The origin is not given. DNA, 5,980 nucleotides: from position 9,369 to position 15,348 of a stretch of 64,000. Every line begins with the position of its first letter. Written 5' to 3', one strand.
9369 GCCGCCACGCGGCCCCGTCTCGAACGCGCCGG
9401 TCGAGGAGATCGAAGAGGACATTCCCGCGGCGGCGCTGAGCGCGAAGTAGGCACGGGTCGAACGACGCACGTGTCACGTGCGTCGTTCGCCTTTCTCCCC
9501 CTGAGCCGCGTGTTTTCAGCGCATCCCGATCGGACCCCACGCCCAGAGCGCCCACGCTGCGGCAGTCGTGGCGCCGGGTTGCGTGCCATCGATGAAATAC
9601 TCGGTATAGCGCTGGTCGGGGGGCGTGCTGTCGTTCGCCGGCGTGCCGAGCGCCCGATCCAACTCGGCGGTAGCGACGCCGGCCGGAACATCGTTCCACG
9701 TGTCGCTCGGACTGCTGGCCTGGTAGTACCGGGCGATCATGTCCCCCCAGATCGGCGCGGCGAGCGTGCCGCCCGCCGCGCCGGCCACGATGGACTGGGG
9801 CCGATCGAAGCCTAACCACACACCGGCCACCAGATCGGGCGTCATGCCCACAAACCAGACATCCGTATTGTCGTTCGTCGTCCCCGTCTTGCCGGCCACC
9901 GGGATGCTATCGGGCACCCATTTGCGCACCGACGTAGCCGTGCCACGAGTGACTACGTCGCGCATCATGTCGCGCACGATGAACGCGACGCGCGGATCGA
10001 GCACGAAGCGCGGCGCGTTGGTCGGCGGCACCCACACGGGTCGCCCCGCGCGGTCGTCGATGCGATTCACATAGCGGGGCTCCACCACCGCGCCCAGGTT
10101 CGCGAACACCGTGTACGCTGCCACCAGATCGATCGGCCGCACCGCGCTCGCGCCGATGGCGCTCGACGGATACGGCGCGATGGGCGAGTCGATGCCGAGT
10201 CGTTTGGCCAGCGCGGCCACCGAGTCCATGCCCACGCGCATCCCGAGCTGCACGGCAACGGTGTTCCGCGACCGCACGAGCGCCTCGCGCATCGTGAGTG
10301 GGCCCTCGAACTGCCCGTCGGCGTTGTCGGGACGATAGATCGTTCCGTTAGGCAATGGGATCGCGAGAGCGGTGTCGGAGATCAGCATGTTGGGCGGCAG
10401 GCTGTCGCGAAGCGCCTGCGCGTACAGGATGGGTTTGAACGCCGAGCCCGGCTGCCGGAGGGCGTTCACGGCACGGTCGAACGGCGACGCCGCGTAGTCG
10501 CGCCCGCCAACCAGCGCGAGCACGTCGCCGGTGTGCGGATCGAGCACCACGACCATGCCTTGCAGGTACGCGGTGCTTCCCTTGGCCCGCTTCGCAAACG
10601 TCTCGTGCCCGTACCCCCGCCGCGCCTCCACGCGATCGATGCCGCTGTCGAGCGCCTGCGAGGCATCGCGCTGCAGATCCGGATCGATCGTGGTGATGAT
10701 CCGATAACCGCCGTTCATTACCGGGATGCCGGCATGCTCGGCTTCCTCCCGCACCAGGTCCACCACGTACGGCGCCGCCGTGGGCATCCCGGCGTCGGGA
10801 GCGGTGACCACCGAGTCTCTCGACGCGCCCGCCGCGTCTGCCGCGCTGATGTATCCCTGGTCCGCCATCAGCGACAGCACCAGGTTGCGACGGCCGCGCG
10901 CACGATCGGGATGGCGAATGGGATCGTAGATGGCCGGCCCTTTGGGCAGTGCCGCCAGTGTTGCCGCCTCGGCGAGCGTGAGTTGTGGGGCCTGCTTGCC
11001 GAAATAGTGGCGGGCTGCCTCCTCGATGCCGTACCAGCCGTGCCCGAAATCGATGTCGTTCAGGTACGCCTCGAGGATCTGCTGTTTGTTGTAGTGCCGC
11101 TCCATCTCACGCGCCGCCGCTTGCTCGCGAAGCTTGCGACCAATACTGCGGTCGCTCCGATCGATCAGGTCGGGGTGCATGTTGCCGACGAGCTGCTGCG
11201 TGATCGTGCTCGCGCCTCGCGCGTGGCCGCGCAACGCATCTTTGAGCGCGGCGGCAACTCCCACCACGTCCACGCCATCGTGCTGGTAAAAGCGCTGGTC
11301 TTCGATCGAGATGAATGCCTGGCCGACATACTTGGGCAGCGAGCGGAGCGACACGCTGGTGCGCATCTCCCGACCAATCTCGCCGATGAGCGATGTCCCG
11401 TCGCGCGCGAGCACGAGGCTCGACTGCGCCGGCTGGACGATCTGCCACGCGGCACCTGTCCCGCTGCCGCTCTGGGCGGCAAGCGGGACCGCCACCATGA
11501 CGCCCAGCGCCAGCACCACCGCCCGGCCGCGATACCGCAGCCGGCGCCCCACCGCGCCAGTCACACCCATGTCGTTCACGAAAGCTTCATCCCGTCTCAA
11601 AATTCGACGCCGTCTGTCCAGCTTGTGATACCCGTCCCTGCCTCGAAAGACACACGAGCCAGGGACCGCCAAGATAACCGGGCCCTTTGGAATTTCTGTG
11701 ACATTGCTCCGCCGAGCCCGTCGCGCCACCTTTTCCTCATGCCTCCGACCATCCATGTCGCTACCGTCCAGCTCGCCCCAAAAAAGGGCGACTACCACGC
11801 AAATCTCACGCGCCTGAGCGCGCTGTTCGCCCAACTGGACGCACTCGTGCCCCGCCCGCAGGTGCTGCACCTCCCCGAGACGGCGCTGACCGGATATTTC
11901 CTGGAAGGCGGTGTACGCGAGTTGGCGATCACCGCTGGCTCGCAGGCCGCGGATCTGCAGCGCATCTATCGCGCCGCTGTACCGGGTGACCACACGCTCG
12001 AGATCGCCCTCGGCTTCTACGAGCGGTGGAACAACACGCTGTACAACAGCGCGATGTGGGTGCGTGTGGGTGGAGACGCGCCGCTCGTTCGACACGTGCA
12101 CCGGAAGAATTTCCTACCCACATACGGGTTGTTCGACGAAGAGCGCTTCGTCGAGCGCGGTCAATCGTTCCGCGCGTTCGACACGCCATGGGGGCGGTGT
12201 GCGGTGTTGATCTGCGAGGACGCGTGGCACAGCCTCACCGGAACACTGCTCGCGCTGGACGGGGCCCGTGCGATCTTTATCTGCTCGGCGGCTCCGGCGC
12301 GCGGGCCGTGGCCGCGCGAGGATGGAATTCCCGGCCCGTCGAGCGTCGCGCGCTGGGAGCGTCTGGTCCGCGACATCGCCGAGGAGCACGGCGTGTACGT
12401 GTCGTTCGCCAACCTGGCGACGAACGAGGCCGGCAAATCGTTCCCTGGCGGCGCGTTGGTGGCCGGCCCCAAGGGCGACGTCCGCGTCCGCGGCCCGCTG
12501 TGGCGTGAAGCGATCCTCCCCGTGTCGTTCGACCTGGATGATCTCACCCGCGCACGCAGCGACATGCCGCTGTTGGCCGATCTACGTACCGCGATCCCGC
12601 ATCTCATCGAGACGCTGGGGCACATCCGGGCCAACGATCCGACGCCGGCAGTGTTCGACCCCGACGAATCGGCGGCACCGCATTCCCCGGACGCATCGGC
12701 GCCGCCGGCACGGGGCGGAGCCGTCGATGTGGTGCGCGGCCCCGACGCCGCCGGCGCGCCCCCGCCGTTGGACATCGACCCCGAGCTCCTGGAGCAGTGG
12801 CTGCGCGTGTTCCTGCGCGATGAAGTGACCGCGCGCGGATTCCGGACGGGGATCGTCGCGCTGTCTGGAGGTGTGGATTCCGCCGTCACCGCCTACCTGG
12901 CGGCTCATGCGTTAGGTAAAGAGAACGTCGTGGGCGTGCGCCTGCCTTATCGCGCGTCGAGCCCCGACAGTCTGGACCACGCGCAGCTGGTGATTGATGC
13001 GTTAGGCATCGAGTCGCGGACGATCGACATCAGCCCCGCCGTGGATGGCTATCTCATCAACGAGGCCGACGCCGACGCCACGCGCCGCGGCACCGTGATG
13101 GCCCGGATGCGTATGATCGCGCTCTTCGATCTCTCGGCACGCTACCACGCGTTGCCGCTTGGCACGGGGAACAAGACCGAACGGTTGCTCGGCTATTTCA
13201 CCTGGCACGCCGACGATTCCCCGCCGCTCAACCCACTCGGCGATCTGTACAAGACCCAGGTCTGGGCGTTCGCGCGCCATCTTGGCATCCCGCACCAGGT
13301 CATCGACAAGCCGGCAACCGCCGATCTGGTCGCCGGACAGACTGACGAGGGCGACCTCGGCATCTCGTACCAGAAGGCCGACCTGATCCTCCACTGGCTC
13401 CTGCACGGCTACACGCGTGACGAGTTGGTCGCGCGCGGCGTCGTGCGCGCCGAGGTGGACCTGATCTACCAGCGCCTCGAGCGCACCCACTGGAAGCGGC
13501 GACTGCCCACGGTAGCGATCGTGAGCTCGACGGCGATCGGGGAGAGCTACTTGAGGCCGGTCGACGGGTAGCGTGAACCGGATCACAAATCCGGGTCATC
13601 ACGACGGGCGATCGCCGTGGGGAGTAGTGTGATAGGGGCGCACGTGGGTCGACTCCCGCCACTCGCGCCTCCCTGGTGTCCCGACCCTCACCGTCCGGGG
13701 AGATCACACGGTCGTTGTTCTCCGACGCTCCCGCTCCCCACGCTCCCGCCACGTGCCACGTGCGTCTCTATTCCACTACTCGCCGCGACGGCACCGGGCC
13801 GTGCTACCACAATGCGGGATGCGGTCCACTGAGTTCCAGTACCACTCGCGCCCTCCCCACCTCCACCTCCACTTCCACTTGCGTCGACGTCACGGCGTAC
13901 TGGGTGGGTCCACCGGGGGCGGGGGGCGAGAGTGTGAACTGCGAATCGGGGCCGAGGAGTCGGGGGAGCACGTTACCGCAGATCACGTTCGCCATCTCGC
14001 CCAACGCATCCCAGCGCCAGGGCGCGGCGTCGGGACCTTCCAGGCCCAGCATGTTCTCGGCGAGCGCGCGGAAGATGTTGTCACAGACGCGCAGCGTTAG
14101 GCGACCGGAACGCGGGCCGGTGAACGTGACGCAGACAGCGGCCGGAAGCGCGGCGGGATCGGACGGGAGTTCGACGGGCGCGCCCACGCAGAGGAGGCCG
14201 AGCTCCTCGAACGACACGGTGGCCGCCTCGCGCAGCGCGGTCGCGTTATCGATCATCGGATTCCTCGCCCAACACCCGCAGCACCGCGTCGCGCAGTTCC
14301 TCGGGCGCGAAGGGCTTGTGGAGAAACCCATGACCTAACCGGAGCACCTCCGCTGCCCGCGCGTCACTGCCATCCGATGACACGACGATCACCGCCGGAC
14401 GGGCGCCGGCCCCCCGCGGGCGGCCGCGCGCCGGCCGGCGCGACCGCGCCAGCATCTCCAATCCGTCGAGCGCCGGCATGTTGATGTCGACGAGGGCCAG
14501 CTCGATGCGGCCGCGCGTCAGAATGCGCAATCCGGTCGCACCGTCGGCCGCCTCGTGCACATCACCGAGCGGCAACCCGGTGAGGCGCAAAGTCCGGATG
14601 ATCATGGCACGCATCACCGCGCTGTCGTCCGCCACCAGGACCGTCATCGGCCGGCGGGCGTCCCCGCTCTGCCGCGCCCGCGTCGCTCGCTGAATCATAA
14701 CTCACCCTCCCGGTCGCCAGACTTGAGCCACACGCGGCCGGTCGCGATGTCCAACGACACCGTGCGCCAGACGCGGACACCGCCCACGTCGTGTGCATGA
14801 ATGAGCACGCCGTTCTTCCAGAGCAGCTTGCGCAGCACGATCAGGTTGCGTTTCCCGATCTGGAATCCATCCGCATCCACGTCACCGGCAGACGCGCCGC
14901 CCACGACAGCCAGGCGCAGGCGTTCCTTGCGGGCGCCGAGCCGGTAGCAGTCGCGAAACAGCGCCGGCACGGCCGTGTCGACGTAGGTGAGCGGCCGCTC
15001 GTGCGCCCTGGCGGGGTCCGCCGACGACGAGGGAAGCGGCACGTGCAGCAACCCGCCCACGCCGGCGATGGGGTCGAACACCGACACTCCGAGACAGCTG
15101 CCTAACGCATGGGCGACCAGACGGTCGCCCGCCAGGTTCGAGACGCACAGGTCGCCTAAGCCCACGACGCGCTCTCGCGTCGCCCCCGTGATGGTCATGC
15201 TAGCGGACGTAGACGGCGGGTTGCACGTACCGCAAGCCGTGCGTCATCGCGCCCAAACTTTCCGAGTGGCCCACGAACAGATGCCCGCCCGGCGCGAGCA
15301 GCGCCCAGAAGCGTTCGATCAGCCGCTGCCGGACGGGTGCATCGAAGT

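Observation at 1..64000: Hyper-abundant heptamer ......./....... at about 1 per kb, in all usable reading frames, forcing rare codons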

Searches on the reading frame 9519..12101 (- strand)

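Call 12: search_protein_families(library=pfam, proteins=[window:9519-12101:-], max_evalue=0.00001)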
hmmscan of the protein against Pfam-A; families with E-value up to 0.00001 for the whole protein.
window:9519-12101:- (861 aa): 2 families
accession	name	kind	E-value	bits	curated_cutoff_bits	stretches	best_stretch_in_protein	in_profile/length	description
PF00912.28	Transgly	-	2.1e-57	193.9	27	1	238-412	4-177/178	Transglycosylase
PF00905.27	Transpeptidase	-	9.4e-35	120.7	22.1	1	515-784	1-293/299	Penicillin binding protein transpeptidase domain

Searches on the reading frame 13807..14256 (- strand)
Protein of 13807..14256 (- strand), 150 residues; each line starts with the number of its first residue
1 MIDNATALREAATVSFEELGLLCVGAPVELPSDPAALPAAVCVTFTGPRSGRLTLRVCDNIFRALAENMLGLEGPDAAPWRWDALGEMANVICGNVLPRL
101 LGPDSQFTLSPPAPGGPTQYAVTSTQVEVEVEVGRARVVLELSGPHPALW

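Call 12: search_protein_families(library=pfam, proteins=[window:13807-14256:-], max_evalue=0.00001)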
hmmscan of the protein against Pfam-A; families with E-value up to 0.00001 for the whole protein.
window:13807-14256:- (150 aa): 1 family
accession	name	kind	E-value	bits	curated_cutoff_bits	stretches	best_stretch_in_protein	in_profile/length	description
PF13690.11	CheX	-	1.7e-12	47.7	27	1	40-124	2-82/94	Chemotaxis phosphatase CheX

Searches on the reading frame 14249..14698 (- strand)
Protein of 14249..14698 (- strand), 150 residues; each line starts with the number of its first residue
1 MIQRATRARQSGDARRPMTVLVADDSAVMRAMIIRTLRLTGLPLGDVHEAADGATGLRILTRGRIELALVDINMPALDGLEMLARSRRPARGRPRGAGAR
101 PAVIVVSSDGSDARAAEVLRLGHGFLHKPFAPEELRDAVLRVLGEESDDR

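Call 12: search_protein_families(library=pfam, proteins=[window:14249-14698:-], max_evalue=0.00001)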
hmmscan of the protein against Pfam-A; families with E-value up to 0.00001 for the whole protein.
window:14249-14698:- (150 aa): 1 family
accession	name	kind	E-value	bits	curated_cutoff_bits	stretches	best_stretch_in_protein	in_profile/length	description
PF00072.30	Response_reg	-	2e-17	63.8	30.2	1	20-139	1-110/111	Response regulator receiver domain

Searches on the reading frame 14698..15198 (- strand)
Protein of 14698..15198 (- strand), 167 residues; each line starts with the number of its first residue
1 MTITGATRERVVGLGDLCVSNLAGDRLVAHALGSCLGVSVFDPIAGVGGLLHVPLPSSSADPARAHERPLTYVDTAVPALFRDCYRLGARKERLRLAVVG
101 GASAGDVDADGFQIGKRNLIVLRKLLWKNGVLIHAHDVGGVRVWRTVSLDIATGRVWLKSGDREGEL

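Call 12: search_protein_families(library=pfam, proteins=[window:14698-15198:-], max_evalue=0.00001)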
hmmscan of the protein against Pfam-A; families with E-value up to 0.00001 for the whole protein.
window:14698-15198:- (167 aa): 1 family
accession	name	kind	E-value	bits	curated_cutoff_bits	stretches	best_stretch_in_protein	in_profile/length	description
PF03975.18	CheD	-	1.3e-23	83.6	25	1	55-160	2-108/108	CheD chemotactic sensory transduction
